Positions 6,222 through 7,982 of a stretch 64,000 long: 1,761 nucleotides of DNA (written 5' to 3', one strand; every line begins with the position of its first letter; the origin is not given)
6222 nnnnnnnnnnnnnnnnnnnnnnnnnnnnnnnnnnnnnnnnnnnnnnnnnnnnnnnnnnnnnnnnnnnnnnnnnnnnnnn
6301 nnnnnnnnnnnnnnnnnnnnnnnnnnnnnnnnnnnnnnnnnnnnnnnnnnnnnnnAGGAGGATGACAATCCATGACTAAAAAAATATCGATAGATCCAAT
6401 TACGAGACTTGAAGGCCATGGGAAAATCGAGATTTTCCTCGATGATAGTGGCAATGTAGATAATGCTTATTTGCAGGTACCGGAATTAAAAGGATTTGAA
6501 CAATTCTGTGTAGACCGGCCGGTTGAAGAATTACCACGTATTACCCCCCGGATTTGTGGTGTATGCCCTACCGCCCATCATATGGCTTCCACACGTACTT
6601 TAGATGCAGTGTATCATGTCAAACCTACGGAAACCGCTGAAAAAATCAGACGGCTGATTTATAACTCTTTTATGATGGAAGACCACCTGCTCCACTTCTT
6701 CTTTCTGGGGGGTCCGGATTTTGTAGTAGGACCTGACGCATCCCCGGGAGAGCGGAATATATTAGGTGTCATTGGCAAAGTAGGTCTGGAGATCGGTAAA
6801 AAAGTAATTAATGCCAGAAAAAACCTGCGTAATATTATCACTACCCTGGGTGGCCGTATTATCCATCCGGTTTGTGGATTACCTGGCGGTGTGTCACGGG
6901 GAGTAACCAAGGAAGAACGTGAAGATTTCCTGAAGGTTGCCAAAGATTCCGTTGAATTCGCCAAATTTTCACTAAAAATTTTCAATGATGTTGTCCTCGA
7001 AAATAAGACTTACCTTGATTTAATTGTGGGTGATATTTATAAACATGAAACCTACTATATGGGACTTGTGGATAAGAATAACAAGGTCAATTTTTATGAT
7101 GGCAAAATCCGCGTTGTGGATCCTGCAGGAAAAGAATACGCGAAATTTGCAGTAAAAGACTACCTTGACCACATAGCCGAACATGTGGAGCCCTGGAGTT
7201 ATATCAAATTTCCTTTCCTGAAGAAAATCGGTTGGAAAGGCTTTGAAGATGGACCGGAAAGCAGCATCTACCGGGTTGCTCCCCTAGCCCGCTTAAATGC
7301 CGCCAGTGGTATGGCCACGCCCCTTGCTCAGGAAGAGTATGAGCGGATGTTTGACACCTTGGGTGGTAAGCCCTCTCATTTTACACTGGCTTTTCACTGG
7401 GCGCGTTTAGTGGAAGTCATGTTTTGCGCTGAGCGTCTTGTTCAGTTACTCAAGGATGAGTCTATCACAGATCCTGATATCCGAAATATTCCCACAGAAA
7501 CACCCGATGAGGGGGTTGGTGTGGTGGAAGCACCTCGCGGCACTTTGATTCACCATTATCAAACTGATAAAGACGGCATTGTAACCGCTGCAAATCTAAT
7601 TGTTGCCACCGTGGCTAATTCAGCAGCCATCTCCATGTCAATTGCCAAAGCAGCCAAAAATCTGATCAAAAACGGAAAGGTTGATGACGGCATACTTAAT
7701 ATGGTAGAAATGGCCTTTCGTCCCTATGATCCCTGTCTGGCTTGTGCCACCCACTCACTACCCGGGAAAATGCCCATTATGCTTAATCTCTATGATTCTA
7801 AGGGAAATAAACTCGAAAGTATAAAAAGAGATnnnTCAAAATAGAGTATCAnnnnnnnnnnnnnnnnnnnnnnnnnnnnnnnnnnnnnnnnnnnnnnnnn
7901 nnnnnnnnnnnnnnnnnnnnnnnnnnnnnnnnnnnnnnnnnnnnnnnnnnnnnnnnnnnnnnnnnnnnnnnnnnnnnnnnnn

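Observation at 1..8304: Mvh-type [NiFe] hydrogenase wired into a 2-hydroxyacid dehydrogenase/racemase operon, a candidate undescribed hydroxyacid:H2 oxidoreductase system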

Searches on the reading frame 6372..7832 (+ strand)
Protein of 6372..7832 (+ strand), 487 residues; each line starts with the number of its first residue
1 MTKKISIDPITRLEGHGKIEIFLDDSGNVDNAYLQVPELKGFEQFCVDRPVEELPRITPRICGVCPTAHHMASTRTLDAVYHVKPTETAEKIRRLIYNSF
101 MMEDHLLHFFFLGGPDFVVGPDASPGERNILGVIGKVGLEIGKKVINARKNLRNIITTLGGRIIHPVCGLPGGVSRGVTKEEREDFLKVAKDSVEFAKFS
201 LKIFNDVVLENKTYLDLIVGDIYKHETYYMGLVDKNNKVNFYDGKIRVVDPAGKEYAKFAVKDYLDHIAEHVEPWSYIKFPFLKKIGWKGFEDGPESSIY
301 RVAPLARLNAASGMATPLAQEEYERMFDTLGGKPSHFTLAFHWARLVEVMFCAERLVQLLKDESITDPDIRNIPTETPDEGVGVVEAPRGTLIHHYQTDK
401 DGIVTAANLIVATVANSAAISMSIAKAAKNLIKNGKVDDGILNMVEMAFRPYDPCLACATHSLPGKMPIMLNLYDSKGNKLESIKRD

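Call 5: search_protein_families(library=pfam, proteins=[window:6372-7832:+])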
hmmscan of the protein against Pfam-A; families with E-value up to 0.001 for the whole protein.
window:6372-7832:+ (487 aa): 1 family
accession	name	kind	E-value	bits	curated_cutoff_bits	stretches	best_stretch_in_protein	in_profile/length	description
PF00374.24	NiFeSe_Hases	-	9.3e-32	111.1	25.8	2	40-118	1-79/508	Nickel-dependent hydrogenase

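Call 6: search_protein_families(library=ncbifam, proteins=[window:6372-7832:+])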
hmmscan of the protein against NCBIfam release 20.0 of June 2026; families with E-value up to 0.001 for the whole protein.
window:6372-7832:+ (487 aa): 9 families
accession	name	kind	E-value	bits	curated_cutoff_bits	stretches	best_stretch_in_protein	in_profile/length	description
NF041785.2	VhuA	equivalog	1.3e-127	425.8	800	1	3-433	2-418/418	F420-non-reducing hydrogenase Vhu subunit A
NF045518.1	H2_NiFeSe_large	exception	9.8e-50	169.7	780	1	4-463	3-482/485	NiFeSe hydrogenase large subunit HysA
NF033181.1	NiFeSe_hydrog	equivalog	2.7e-48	165.1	600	2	3-123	2-121/507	nickel-dependent hydrogenase large subunit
NF040828.1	sulfhyd_ShyA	equivalog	4.2e-46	157.7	700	2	5-206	3-196/415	NAD(P)-dependent hydrogenase/sulfhydrogenase 2 subunit alpha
TIGR03295.1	frhA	equivalog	2.1e-38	132.4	392.5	2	1-211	1-199/412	coenzyme F420 hydrogenase subunit alpha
NF040832.1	sulfhyd_HydA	equivalog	4.4e-37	128.2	880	1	4-461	4-422/426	NADPH-dependent hydrogenase/sulfhydrogenase 1 subunit alpha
NF007778.0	PRK10467.1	equivalog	1.7e-25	89.3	969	2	1-118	1-117/567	hydrogenase 2 large subunit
NF007550.0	PRK10170.1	equivalog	9.9e-22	77.1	1101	2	3-119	17-133/597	Ni/Fe-hydrogenase large subunit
NF041786.2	VhuU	equivalog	8.5e-08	31.9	70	1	437-462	3-28/45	F420-non-reducing hydrogenase selenoprotein subunit VhuU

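Call 8: find_homologous_proteins(query=window:6372-7832:+)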
Query window:6372-7832:+ (487 aa): 8000 proteins with E <= 0.001 among 8000 candidates; the best 120 are listed.
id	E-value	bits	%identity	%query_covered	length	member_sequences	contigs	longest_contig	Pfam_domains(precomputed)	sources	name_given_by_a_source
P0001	0.0e+0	1122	100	100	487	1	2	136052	PF00374.25,PF27537.1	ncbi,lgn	-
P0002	2.3e-288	975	84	100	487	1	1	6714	PF00374.25,PF27537.1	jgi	jgi:F420-non-reducing hydrogenase large subunit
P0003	6.9e-288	974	84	100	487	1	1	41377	PF00374.25,PF27537.1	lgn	-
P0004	2.6e-275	932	80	100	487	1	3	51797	PF00374.25,PF27537.1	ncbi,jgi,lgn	jgi:F420-non-reducing hydrogenase large subunit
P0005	5.7e-275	931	80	100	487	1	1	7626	PF00374.25,PF27537.1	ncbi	-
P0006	7.8e-275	930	80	100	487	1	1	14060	PF00374.25,PF27537.1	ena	-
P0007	4.5e-274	928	80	100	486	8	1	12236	PF00374.25,PF27537.1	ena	-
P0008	7.2e-274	927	80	100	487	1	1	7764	PF00374.25,PF27537.1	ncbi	-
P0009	9.7e-274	927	81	98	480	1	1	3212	PF00374.25,PF27537.1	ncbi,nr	ncbi:MAG: Ni/Fe hydrogenase subunit alpha, partial [Candidatus Cloacimonetes bacterium]|nr:Ni/Fe hyd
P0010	1.8e-273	926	80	100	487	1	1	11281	PF00374.25,PF27537.1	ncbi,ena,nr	ncbi:MAG: Ni/Fe hydrogenase subunit alpha [Candidatus Cloacimonetes bacterium]|nr:Ni/Fe hydrogenase 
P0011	2.8e-273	925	79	100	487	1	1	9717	PF00374.25,PF27537.1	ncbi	-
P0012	5.1e-273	924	80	100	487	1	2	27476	PF00374.25,PF27537.1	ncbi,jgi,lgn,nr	ncbi:MAG: Ni/Fe hydrogenase subunit alpha [Armatimonadetes bacterium]|nr:Ni/Fe hydrogenase subunit a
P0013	7.4e-273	924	79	100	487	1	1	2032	PF00374.25,PF27537.1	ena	-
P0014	5.8e-271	918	79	100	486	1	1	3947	PF00374.25,PF27537.1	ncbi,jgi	-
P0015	2.5e-270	916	79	100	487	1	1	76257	PF00374.25,PF27537.1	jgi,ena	-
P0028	9.2e-268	907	78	100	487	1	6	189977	PF00374.25,PF27537.1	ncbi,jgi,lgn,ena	-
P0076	5.7e-254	862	75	100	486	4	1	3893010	PF00374.25,PF27537.1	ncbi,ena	-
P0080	3.0e-253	859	75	100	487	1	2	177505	PF00374.25,PF27537.1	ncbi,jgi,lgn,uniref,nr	ncbi:Ni/Fe hydrogenase subunit alpha [candidate division TA06 bacterium]|uniref:Ni/Fe hydrogenase su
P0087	1.6e-250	850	73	99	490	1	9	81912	PF00374.25,PF27537.1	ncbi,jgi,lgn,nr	ncbi:Ni/Fe hydrogenase subunit alpha [Candidatus Aminicenantes bacterium AC-335-B20]|jgi:F420-non-re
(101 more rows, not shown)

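Call 9: find_encoding_contigs(protein=P0001, flank=10000, max_places=4)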
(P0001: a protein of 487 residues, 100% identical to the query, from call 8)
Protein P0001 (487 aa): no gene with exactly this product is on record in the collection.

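Call 10: find_encoding_contigs(protein=P0003, flank=10000, max_places=3)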
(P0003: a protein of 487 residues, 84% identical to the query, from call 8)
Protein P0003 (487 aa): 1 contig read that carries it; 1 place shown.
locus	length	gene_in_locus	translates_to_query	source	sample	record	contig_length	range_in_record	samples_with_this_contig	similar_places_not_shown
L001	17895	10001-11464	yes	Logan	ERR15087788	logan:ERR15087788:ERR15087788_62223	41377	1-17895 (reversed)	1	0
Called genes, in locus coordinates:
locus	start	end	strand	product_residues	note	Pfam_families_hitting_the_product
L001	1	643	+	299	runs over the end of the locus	PF02754:CCG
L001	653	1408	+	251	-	PF00111:Fer2 (weak), PF13183:Fer4_8 (faint), PF13534:Fer4_17 (faint), PF00037:Fer4 (faint), PF13237:Fer4_10, PF12838:Fer4_7, PF13187:Fer4_9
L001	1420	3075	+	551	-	PF00890:FAD_binding_2, PF07992:Pyr_redox_2 (faint)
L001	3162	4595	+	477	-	PF01565:FAD_binding_4, PF02913:FAD-oxidase_C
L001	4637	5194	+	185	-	PF12797:Fer4_2 (faint), PF13183:Fer4_8, PF13534:Fer4_17, PF13237:Fer4_10 (weak), PF00037:Fer4 (weak), PF14697:Fer4_21 (weak), PF12838:Fer4_7, PF13187:Fer4_9 (weak), +2 more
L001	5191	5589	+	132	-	PF02662:FlpD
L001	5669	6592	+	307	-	PF00056:Ldh_1_N, PF02866:Ldh_1_C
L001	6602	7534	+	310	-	PF00056:Ldh_1_N, PF02866:Ldh_1_C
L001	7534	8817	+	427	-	PF09861:Lar_N, PF21113:LarA_C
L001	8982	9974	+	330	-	PF01058:Oxidored_q6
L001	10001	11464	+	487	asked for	PF27537:HoxH, PF00374:NiFeSe_Hases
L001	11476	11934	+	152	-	PF01750:HycI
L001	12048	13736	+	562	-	PF00390:malic, PF03949:Malic_M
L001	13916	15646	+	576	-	PF01293:PEPCK_ATP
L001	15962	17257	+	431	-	PF00285:Citrate_synt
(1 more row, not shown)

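Call 11: find_encoding_contigs(protein=P0028, flank=10000, max_places=3)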
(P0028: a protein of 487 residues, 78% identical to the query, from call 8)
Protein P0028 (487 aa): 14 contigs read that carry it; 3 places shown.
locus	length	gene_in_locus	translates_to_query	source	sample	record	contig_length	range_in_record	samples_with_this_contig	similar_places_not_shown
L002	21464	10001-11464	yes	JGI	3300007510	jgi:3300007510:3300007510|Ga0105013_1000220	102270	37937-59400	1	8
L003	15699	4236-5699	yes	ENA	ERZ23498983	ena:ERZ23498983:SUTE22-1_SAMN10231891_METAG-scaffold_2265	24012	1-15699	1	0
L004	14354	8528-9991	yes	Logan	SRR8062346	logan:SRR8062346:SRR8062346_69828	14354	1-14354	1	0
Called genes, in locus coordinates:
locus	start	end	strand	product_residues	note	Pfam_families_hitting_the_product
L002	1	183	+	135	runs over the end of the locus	PF12838:Fer4_7 (faint), PF13237:Fer4_10 (faint), PF13183:Fer4_8, PF13187:Fer4_9 (weak), PF13534:Fer4_17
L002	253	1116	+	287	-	PF02754:CCG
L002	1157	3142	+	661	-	PF00890:FAD_binding_2, PF01266:DAO (weak), PF07992:Pyr_redox_2 (weak), PF12831:FAD_oxidored, PF13450:NAD_binding_8 (weak), PF12838:Fer4_7, PF13187:Fer4_9 (weak), PF13237:Fer4_10 (weak), +8 more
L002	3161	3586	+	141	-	PF02662:FlpD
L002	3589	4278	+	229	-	PF13183:Fer4_8 (faint), PF13534:Fer4_17 (faint), PF00037:Fer4 (faint), PF14691:Fer4_20 (faint), PF12838:Fer4_7 (weak), PF13187:Fer4_9, PF13237:Fer4_10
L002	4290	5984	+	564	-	PF01946:Thi4 (faint), PF00890:FAD_binding_2, PF01134:GIDA (weak), PF01266:DAO (weak), PF03486:HI0933_like (faint), PF07992:Pyr_redox_2 (faint)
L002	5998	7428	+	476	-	PF01565:FAD_binding_4, PF02913:FAD-oxidase_C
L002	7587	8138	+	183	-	PF13187:Fer4_9 (faint), PF00037:Fer4 (faint), PF12797:Fer4_2 (faint), PF13183:Fer4_8, PF12837:Fer4_6 (faint), PF13534:Fer4_17, PF13237:Fer4_10 (weak), PF12838:Fer4_7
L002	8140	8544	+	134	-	PF02662:FlpD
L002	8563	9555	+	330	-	PF01058:Oxidored_q6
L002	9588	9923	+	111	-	PF22600:MTPAP-like_central (weak), PF01909:NTP_transf_2, PF18765:Polbeta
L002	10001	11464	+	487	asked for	PF27537:HoxH, PF00374:NiFeSe_Hases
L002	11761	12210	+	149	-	PF01750:HycI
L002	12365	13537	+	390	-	PF08442:ATP-grasp_2, PF13549:ATP-grasp_5 (faint), PF24948:Citrate_synth_N, PF00549:Ligase_CoA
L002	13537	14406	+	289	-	PF02629:CoA_binding, PF13380:CoA_binding_2 (weak), PF13607:Succ_CoA_lig, PF00549:Ligase_CoA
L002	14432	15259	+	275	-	-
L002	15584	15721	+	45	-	-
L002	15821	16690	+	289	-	PF05681:Fumerase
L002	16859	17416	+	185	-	PF05683:Fumerase_C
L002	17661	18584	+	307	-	PF00056:Ldh_1_N, PF02866:Ldh_1_C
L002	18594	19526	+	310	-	PF00056:Ldh_1_N, PF02866:Ldh_1_C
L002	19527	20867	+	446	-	PF09861:Lar_N, PF21113:LarA_C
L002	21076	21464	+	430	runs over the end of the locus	PF00285:Citrate_synt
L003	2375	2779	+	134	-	PF02662:FlpD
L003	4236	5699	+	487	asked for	PF27537:HoxH, PF00374:NiFeSe_Hases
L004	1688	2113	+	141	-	PF02662:FlpD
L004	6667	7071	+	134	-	PF02662:FlpD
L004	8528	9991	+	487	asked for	PF27537:HoxH, PF00374:NiFeSe_Hases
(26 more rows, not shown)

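Call 31: search_solved_structures(query=window:6372-7832:+)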
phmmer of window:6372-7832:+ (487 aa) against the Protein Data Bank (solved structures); distinct sequences matched with E-value up to 0.001: 70 (the best 60 are shown).
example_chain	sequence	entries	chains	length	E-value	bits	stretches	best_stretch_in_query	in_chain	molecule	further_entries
5odc_F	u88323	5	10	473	4.9e-122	411.6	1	4-480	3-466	Methyl-viologen reducing hydrogenase subunit A | Methyl-viologen reducing hydrogenase, subunit A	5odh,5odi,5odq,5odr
7t2r_D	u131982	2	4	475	2.4e-120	406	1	4-487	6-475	NiFe hydrogenase large subunit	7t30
9sw2_F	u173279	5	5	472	1.4e-117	396.9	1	4-481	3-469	F420-non-reducing hydrogenase subunit A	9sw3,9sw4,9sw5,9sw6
9sfi_g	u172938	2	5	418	3.3e-114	385.8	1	4-431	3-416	Coenzyme F420-reducing hydrogenase, alpha subunit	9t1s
5xf9_D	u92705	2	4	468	5.8e-96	325.6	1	2-461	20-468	NAD-reducing hydrogenase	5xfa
5jsu_B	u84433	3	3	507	3.2e-38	135.2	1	5-464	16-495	Periplasmic [NiFeSe] hydrogenase, large subunit, selenocysteine-containing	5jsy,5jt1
5jsh_B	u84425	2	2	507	1e-36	130.2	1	5-464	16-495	Periplasmic [NiFeSe] hydrogenase, large subunit, selenocysteine-containing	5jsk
6z8o_B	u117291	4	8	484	2.4e-36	129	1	5-461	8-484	Periplasmic [NiFeSe] hydrogenase, large subunit, selenocysteine-containing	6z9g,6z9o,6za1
6ru9_B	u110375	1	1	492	2.6e-36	128.9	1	5-461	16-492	Periplasmic [NiFeSe] hydrogenase, large subunit, selenocysteine-containing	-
6z8m_B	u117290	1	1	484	6.3e-36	127.6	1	5-461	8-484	Periplasmic [NiFeSe] hydrogenase, large subunit, selenocysteine-containing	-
6rtp_B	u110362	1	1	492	6.6e-36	127.6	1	5-461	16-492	Periplasmic [NiFeSe] hydrogenase, large subunit, selenocysteine-containing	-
6ruc_B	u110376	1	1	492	6.7e-36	127.5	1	5-461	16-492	Periplasmic [NiFeSe] hydrogenase, large subunit, selenocysteine-containing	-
3ze6_B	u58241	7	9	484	8.6e-36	127.2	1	5-461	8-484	PERIPLASMIC [NIFESE] HYDROGENASE, LARGE SUBUNIT, SELENOCYS SELENOCYSTEINE-CONTAINING | PERIPLASMIC [NIFESE] HYDROGENASE, LARGE SUBUNIT, SELENOCYSTEINE-CONTAININ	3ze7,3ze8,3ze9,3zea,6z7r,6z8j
2wpn_B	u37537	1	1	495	9.4e-36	127.1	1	5-461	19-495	PERIPLASMIC [NIFESE] HYDROGENASE, LARGE SUBUNIT, SELENOCYSTEINE-CONTAINING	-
4kl8_L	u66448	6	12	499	1.4e-34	123.2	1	4-461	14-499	Nickel-dependent hydrogenase large subunit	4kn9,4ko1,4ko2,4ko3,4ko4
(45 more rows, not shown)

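Call 44: find_encoding_contigs(protein=P0080, flank=10000, max_places=1)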
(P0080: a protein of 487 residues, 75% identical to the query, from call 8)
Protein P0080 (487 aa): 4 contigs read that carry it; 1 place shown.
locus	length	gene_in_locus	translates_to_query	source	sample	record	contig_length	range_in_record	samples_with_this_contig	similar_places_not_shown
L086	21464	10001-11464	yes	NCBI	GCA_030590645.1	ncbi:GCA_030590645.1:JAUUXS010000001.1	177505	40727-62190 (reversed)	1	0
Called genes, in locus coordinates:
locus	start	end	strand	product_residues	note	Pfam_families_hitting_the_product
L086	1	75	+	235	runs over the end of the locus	-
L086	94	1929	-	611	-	PF00884:Sulfatase, PF01663:Phosphodiest (faint), PF16347:SGSH_C (weak)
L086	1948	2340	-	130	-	-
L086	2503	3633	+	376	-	PF03590:AsnA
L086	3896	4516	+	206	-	PF13847:Methyltransf_31 (weak), PF13649:Methyltransf_25 (weak)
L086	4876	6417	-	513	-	PF13860:FlgD_ig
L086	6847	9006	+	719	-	PF01946:Thi4 (weak), PF00890:FAD_binding_2 (weak), PF12831:FAD_oxidored, PF13450:NAD_binding_8 (weak), PF13187:Fer4_9 (weak), PF12838:Fer4_7 (weak), PF00037:Fer4 (weak), PF02662:FlpD, +7 more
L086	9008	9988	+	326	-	PF01058:Oxidored_q6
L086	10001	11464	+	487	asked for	PF27537:HoxH, PF00374:NiFeSe_Hases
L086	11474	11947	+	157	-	PF01750:HycI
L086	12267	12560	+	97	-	-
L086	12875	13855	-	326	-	PF05425:CopD (weak), PF00173:Cyt-b5 (weak)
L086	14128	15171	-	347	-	PF01641:SelR, PF01625:PMSR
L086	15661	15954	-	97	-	PF01541:GIY-YIG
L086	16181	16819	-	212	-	PF13489:Methyltransf_23 (weak)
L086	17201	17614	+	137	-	PF07883:Cupin_2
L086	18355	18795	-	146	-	PF12900:Pyridox_ox_2 (weak), PF16242:Pyrid_ox_like, PF01243:PNPOx_N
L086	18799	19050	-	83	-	PF13860:FlgD_ig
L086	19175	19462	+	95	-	PF08734:GYD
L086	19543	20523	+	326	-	PF26233:NicX, PF02073:Peptidase_M29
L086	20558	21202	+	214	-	-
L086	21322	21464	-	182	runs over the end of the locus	-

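Call 45: find_encoding_contigs(protein=P0087, flank=10000, max_places=1)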
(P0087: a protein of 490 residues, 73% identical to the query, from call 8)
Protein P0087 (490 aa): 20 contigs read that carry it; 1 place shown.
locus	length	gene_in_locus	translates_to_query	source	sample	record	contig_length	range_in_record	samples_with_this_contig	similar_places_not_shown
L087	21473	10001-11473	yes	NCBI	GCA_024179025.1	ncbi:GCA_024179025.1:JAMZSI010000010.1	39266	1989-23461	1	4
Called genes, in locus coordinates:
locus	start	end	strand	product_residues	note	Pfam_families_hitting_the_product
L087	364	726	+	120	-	-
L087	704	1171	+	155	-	PF02518:HATPase_c, PF13581:HATPase_c_2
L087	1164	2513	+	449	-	PF12838:Fer4_7 (weak), PF13187:Fer4_9, PF13237:Fer4_10, PF25160:LdpA_Fe-S-bd, PF00037:Fer4 (weak), PF12837:Fer4_6 (weak), PF02906:Fe_hyd_lg_C, PF04060:FeS, +1 more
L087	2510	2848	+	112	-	PF02603:Hpr_kinase_N (faint), PF07085:DRTGG (weak)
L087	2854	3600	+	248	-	PF02811:PHP, PF13263:PHP_C (weak)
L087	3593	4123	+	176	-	PF02518:HATPase_c, PF13589:HATPase_c_3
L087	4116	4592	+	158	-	PF01257:2Fe-2S_thioredx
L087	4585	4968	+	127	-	-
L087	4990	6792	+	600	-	PF01257:2Fe-2S_thioredx (weak), PF01512:Complex1_51K, PF10589:NADH_4Fe-4S, PF14697:Fer4_21 (weak), PF00037:Fer4 (weak)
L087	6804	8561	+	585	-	PF13510:Fer2_4, PF12838:Fer4_7, PF14697:Fer4_21, PF12838:Fer4_7 (weak), PF13237:Fer4_10, PF14697:Fer4_21, PF12838:Fer4_7, PF13187:Fer4_9, +7 more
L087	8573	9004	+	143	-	PF02662:FlpD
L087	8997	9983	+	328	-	PF01058:Oxidored_q6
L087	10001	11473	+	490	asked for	PF27537:HoxH, PF00374:NiFeSe_Hases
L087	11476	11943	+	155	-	PF01750:HycI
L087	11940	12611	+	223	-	PF02492:cobW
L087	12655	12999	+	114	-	PF01155:HypA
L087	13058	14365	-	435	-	PF01266:DAO (faint), PF03486:HI0933_like, PF07992:Pyr_redox_2 (weak), PF21688:FAD-depend_C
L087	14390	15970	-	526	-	PF00474:SSF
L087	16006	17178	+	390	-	PF13527:Acetyltransf_9 (weak), PF00583:Acetyltransf_1 (faint), PF02799:NMT_C (faint)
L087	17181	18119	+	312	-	PF00781:DAGK_cat, PF19279:YegS_C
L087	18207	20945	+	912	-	PF00005:ABC_tran (faint), PF02463:SMC_N (faint), PF13175:AAA_15 (faint), PF13191:AAA_16 (faint), PF13238:AAA_18 (faint), PF13304:AAA_21 (faint), PF17760:UvrA_inter, PF17755:UvrA_DNA-bind, +2 more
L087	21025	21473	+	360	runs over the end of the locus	PF07995:GSDH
